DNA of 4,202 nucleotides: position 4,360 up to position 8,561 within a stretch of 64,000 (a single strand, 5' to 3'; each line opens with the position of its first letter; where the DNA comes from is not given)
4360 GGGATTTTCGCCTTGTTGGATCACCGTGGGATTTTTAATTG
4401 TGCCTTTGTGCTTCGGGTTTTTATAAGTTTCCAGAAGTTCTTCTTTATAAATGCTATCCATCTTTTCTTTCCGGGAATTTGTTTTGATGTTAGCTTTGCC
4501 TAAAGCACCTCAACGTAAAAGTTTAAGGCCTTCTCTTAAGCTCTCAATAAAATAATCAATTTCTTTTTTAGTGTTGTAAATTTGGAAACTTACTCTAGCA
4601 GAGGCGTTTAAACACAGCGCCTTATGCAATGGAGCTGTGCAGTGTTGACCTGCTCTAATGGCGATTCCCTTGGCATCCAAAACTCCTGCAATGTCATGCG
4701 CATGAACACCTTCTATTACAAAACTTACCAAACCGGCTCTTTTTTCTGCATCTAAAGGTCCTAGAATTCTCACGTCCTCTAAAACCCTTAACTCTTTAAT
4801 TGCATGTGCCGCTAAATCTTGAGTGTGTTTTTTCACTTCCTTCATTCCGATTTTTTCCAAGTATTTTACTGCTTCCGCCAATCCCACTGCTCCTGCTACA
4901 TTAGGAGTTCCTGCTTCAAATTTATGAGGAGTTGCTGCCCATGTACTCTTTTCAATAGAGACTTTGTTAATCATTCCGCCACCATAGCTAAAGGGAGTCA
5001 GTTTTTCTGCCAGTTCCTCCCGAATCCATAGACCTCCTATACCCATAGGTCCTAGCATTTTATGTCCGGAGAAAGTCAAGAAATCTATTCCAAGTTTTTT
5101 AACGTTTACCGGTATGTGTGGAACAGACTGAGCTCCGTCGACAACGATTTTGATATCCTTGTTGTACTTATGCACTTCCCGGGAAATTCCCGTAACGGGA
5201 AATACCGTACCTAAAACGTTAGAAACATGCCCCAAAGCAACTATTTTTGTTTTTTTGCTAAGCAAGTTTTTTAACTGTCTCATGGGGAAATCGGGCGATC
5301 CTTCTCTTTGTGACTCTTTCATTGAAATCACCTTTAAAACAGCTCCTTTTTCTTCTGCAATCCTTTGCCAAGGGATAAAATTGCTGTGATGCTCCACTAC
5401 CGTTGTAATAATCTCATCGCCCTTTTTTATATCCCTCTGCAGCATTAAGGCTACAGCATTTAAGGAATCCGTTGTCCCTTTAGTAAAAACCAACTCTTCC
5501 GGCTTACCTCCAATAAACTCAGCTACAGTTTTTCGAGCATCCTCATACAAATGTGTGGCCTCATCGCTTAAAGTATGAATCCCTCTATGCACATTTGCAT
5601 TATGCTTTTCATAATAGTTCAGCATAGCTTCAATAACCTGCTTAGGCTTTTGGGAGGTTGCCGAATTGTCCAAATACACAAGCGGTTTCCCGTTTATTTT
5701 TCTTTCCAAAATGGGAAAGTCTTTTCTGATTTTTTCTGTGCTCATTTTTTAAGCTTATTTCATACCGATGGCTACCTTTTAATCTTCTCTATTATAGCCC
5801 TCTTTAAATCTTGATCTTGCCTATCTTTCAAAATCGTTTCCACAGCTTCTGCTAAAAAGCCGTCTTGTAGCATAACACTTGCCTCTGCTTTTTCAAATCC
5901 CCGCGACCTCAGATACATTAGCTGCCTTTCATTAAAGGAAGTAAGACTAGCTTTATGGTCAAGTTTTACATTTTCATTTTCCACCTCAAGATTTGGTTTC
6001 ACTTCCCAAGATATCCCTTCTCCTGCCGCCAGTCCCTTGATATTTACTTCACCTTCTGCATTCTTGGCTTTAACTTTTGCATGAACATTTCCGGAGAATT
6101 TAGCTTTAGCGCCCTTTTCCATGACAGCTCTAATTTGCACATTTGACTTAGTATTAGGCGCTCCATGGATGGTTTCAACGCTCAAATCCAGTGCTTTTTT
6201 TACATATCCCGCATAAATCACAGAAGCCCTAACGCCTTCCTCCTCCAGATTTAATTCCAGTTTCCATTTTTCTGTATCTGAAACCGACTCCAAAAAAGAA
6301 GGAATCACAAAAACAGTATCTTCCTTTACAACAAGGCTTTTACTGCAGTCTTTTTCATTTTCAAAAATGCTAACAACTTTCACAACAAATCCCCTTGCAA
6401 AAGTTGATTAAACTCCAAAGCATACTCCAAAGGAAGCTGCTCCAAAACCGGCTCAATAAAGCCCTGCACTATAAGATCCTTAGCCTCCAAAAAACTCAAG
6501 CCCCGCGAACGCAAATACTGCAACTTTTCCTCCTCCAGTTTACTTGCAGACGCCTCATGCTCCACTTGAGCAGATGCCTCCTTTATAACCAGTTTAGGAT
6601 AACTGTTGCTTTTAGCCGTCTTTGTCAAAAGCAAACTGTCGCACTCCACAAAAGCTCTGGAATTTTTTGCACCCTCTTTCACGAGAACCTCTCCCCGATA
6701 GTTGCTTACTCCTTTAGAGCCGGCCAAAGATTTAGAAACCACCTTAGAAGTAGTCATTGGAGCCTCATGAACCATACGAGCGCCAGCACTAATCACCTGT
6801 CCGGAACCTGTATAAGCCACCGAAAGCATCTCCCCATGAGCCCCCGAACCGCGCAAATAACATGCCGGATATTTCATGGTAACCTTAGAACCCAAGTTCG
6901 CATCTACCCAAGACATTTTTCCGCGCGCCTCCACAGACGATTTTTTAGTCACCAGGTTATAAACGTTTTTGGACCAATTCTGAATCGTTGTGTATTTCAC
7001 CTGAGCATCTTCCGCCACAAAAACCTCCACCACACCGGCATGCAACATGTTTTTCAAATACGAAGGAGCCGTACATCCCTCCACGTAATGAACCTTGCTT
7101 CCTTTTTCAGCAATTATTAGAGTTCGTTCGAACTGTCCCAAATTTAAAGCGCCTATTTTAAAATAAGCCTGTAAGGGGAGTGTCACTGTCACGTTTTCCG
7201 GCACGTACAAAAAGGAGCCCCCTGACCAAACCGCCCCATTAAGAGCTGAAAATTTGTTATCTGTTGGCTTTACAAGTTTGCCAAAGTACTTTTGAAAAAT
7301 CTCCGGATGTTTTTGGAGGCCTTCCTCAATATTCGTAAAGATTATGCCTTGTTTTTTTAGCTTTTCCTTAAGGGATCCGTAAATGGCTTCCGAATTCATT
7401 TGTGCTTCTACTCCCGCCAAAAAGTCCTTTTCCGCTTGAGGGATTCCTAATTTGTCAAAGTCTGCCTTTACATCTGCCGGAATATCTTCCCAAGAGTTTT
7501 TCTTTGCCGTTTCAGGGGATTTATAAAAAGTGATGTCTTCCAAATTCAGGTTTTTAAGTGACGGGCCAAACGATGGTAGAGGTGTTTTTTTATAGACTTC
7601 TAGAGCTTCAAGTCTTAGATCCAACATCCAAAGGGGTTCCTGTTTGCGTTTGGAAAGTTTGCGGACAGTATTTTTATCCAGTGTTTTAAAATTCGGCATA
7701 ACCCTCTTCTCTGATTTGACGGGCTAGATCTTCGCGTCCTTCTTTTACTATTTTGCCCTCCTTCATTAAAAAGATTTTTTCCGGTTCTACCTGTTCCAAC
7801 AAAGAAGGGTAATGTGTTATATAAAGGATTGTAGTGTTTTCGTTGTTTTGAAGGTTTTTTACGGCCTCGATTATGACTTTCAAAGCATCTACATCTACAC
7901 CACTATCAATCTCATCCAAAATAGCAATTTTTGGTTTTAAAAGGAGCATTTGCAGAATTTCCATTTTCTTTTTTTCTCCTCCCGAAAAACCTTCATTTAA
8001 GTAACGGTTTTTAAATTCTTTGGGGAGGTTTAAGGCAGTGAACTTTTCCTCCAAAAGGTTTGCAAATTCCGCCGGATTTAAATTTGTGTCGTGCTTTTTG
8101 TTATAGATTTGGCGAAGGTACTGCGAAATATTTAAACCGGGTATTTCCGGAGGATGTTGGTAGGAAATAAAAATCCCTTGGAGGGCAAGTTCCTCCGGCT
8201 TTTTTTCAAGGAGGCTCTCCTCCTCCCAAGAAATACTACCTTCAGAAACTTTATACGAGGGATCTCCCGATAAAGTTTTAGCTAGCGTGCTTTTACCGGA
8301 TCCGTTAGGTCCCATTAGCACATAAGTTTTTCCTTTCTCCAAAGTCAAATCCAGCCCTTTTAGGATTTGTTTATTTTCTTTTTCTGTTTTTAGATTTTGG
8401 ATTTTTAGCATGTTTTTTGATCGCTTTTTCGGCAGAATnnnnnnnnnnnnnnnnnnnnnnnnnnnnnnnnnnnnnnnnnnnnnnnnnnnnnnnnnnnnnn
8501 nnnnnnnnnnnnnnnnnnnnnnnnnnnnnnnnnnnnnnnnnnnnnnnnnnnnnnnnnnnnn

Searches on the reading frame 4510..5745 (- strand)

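Call 19: search_protein_families(library=pfam, proteins=[window:4510-5745:-], max_evalue=0.001)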
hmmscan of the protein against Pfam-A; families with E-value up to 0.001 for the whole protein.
window:4510-5745:- (411 aa): 3 families
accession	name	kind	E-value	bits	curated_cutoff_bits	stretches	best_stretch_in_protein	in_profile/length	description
PF00266.25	Aminotran_5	-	1.6e-143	478.6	21.5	1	23-399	1-371/371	Aminotransferase class-V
PF00155.27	Aminotran_1_2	-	1.6e-06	28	19.7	1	30-186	17-167/361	Aminotransferase class I and II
PF01053.26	Cys_Met_Meta_PP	-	5.5e-05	22.3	27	1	97-232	79-201/381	Cys/Met metabolism PLP-dependent enzyme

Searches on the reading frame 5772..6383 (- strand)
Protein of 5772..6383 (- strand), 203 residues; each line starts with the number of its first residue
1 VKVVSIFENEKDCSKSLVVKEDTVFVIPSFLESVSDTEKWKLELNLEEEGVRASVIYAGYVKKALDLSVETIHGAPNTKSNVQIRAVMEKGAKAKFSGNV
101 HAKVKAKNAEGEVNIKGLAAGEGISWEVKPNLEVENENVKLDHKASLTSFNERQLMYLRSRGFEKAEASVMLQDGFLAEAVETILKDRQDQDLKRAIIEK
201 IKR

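Call 19: search_protein_families(library=pfam, proteins=[window:5772-6383:-], max_evalue=0.001)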
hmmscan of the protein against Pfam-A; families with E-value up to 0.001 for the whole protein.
window:5772-6383:- (203 aa): 1 family
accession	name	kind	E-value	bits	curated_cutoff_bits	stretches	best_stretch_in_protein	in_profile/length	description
PF01458.23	SUFBD_core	-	1.9e-27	96.7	27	1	44-176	100-232/232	SUF system FeS cluster assembly, SufBD core domain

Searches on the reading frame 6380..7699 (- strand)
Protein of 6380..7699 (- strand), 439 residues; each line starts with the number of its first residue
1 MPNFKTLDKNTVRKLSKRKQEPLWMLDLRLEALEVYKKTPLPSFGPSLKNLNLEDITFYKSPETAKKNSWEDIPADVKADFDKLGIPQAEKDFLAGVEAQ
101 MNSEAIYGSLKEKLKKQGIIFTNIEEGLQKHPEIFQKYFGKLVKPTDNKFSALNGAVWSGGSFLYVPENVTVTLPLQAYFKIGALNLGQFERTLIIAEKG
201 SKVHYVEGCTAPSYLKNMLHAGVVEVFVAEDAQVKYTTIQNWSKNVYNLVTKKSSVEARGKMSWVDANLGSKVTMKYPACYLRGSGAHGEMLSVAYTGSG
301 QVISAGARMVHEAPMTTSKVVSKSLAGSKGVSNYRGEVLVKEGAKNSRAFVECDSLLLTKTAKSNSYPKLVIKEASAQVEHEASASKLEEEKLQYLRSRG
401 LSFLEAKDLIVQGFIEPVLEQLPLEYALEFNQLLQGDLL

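Call 19: search_protein_families(library=pfam, proteins=[window:6380-7699:-], max_evalue=0.001)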
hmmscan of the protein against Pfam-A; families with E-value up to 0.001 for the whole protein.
window:6380-7699:- (439 aa): 2 families
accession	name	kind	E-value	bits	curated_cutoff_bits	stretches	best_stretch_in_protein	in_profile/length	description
PF01458.23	SUFBD_core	-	2.1e-75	253.6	27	1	186-414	7-232/232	SUF system FeS cluster assembly, SufBD core domain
PF19295.5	SufBD_N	-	1.4e-11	44.8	23.5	1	106-177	100-171/172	SufBD protein N-terminal region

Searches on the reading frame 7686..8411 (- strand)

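Call 19: search_protein_families(library=pfam, proteins=[window:7686-8411:-], max_evalue=0.001)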
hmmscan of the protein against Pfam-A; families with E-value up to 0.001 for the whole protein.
window:7686-8411:- (241 aa): 5 families
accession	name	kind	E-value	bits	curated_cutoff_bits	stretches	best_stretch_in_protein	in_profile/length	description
PF00005.33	ABC_tran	-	4.3e-23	82.9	25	1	17-167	1-134/137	ABC transporter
PF13304.12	AAA_21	-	9.7e-10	39.4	27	1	92-206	179-304/304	AAA domain, putative AbiEii toxin, Type IV TA system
PF02463.25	SMC_N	-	7e-07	29.3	40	0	141-210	136-207/220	RecF/RecN/SMC N terminal domain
PF00004.35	AAA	-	3.9e-06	27.8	21.2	0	31-57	2-28/131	ATPase family associated with various cellular activities (AAA)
PF03193.22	RsgA_GTPase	-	7.8e-06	26.2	30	1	4-59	84-138/174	RsgA GTPase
